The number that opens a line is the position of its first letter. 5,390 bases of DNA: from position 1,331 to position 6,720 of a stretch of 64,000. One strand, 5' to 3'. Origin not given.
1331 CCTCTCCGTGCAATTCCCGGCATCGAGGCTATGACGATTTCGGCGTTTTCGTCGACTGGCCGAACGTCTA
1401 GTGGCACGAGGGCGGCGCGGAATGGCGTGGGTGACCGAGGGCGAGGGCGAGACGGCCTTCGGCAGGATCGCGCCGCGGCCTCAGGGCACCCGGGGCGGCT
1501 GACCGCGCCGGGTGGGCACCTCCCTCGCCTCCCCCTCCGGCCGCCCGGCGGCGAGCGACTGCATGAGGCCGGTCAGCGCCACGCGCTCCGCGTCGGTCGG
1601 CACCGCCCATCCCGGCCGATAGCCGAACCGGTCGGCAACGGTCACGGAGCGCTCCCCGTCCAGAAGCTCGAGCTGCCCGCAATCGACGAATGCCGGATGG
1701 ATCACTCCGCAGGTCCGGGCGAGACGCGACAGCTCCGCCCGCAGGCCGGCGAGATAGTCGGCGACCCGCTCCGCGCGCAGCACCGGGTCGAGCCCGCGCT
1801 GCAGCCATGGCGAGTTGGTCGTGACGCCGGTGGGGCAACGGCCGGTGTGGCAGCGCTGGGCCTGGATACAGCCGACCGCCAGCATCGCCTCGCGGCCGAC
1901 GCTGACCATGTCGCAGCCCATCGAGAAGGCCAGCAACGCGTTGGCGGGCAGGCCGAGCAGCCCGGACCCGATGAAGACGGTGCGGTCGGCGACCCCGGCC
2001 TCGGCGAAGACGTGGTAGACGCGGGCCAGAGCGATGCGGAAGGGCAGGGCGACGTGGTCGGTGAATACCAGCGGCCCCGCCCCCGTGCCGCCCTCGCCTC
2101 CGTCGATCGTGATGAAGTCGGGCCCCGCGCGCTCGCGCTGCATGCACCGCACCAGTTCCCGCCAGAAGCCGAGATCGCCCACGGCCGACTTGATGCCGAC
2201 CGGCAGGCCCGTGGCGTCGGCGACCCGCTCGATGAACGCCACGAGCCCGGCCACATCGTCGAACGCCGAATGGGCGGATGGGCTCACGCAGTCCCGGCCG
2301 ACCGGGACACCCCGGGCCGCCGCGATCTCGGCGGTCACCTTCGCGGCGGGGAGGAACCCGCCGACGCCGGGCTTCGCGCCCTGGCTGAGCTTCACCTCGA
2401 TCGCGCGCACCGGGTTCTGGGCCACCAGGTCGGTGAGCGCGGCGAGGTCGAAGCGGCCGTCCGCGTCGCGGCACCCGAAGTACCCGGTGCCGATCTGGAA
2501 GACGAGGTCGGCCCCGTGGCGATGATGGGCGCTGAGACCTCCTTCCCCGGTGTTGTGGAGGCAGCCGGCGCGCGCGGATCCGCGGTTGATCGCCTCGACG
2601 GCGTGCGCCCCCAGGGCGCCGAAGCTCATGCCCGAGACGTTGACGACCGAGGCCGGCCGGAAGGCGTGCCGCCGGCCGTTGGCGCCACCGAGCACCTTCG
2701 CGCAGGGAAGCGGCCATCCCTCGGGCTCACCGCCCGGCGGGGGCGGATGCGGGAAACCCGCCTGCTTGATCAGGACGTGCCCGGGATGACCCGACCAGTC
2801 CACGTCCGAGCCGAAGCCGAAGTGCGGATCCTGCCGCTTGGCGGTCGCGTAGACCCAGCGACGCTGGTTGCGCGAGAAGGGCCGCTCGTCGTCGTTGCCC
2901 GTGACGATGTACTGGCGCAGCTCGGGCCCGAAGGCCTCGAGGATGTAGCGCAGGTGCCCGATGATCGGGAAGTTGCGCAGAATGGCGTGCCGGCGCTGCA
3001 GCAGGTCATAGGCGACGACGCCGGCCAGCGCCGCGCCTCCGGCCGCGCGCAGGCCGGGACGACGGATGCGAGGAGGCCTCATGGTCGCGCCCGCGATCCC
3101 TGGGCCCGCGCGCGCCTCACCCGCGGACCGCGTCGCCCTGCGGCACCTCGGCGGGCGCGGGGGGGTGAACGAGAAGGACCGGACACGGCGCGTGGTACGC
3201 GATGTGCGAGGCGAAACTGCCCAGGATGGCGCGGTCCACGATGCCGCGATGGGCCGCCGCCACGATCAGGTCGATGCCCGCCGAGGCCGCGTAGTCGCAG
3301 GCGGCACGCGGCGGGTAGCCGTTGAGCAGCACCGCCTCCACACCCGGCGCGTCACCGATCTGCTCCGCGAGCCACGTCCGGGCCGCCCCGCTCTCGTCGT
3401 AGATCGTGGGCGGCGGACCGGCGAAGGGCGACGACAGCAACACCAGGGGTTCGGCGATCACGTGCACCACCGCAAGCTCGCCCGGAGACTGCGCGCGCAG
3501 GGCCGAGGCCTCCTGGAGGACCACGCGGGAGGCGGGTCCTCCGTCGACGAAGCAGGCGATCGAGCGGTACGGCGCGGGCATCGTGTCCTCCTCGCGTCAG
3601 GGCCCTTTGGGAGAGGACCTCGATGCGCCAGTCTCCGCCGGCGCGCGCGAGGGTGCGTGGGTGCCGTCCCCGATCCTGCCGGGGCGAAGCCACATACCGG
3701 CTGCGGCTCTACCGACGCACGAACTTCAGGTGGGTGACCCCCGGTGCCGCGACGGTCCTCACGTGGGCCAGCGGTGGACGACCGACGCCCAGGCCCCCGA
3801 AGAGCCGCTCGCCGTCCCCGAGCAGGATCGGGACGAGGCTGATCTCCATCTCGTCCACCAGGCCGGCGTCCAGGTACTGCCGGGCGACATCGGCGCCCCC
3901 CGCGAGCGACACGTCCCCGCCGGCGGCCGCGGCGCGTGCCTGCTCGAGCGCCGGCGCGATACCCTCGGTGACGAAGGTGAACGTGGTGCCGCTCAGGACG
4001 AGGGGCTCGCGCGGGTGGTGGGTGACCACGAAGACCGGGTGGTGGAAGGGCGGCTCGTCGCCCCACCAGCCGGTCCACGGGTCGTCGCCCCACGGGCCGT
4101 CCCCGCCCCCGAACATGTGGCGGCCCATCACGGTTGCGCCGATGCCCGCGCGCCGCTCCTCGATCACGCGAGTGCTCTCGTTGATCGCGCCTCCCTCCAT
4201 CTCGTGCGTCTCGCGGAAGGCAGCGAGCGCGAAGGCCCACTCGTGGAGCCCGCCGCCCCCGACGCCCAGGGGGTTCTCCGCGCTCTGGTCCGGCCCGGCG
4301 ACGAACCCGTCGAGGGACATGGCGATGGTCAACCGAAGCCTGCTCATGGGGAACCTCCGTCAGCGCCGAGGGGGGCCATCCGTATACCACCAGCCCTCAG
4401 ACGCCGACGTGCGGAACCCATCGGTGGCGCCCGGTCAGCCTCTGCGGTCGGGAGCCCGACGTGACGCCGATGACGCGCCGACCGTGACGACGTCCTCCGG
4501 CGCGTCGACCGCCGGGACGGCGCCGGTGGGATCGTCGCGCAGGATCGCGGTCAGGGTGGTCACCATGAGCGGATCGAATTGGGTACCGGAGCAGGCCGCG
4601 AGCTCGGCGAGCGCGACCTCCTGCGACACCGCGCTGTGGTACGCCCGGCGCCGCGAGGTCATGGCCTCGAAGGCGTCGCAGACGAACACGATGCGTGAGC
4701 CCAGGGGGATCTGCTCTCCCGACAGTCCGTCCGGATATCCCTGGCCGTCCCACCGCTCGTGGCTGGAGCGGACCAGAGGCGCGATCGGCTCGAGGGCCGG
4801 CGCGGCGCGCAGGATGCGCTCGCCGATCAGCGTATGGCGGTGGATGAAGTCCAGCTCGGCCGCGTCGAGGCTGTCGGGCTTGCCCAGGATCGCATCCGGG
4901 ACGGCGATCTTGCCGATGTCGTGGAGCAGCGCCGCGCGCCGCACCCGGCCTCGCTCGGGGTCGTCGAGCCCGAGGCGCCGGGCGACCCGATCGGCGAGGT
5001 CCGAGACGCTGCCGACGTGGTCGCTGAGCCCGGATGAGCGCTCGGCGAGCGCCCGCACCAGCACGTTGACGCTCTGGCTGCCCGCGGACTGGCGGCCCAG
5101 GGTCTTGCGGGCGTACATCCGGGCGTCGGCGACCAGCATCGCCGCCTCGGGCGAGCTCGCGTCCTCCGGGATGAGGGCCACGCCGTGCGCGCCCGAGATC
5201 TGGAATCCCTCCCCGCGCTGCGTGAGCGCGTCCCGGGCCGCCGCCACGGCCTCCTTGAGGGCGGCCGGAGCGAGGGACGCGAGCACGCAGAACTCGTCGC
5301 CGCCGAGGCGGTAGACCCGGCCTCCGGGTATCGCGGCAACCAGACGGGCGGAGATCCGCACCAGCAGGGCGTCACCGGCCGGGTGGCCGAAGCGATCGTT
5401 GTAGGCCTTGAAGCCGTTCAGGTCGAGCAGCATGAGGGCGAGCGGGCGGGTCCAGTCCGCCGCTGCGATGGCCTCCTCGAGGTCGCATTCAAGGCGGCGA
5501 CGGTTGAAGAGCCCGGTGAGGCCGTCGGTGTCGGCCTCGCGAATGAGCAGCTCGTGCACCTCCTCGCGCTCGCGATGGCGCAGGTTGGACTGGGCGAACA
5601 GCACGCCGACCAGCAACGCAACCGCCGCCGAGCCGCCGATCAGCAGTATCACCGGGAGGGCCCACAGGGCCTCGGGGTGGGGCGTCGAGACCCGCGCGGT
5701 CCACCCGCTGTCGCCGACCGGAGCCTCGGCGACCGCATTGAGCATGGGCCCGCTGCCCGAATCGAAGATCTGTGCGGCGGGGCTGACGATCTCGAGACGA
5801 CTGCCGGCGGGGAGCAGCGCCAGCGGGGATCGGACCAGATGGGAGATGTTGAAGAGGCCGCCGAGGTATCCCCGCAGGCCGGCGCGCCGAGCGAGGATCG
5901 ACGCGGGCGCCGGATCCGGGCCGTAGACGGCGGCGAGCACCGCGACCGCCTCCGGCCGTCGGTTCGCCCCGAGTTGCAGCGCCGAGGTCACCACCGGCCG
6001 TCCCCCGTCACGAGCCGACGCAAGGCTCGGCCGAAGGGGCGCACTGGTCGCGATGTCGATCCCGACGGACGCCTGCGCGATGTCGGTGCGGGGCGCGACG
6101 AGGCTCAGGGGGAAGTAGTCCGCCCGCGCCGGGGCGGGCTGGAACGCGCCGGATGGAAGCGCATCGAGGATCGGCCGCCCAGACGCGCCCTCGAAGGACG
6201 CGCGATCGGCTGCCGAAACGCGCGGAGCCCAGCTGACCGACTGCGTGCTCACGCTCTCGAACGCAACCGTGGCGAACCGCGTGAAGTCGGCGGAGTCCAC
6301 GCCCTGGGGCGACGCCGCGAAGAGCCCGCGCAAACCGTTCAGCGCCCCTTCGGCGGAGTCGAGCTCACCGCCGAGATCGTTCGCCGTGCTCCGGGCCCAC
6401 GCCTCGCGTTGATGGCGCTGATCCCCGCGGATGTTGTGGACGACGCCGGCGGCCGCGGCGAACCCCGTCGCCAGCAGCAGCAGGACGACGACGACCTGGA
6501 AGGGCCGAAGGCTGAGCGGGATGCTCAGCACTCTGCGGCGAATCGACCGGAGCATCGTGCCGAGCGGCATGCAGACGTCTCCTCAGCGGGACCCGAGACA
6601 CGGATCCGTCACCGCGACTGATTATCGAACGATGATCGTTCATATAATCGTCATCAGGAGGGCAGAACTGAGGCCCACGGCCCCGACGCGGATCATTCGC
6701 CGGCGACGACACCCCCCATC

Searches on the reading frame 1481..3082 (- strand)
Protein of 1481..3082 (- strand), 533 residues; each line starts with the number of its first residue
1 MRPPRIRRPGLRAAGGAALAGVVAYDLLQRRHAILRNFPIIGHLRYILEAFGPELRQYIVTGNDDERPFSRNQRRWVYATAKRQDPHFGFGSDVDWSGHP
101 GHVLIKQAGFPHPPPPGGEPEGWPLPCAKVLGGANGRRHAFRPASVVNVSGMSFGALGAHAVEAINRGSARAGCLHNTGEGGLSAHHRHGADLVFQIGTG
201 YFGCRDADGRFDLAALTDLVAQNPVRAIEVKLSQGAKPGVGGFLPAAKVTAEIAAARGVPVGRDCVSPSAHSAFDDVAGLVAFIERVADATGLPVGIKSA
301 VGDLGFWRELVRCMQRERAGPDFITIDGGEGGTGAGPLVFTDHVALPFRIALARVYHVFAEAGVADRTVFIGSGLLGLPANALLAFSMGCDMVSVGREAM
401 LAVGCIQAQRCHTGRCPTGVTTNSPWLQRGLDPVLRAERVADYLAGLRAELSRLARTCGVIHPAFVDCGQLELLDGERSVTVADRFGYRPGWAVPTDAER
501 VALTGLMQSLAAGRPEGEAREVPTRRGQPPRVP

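Call 53: search_protein_families(library=pfam, proteins=[window:1481-3082:-], max_evalue=0.00001)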
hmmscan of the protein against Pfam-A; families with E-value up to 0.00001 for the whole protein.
window:1481-3082:- (533 aa): 1 family
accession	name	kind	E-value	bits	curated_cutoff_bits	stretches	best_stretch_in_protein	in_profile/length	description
PF01645.23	Glu_synthase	-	6.2e-72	243.2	20.4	1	145-459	67-367/369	Conserved region in glutamate synthase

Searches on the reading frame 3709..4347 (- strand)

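Call 53: search_protein_families(library=pfam, proteins=[window:3709-4347:-], max_evalue=0.00001)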
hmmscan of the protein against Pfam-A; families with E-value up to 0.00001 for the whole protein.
window:3709-4347:- (212 aa): 1 family
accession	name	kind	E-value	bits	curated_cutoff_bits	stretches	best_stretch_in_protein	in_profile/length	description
PF01872.23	RibD_C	-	1.4e-19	71.2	24.1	1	4-190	3-180/197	RibD C-terminal domain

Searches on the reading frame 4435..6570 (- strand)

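Call 53: search_protein_families(library=pfam, proteins=[window:4435-6570:-], max_evalue=0.00001)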
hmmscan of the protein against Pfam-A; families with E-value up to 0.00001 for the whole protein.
window:4435-6570:- (711 aa): 4 families
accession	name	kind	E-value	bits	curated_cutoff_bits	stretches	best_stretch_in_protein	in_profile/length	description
PF13487.12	HD_5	-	2e-36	125.7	27.2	1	503-667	2-168/170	HD domain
PF00990.26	GGDEF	-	4.6e-29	101.7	23.8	1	346-494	1-160/161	Diguanylate cyclase, GGDEF domain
PF03924.19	CHASE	-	3.2e-23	82.9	25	1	91-251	3-163/189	CHASE domain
PF01966.28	HD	-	6.6e-19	68.7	22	1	517-637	3-116/116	HD domain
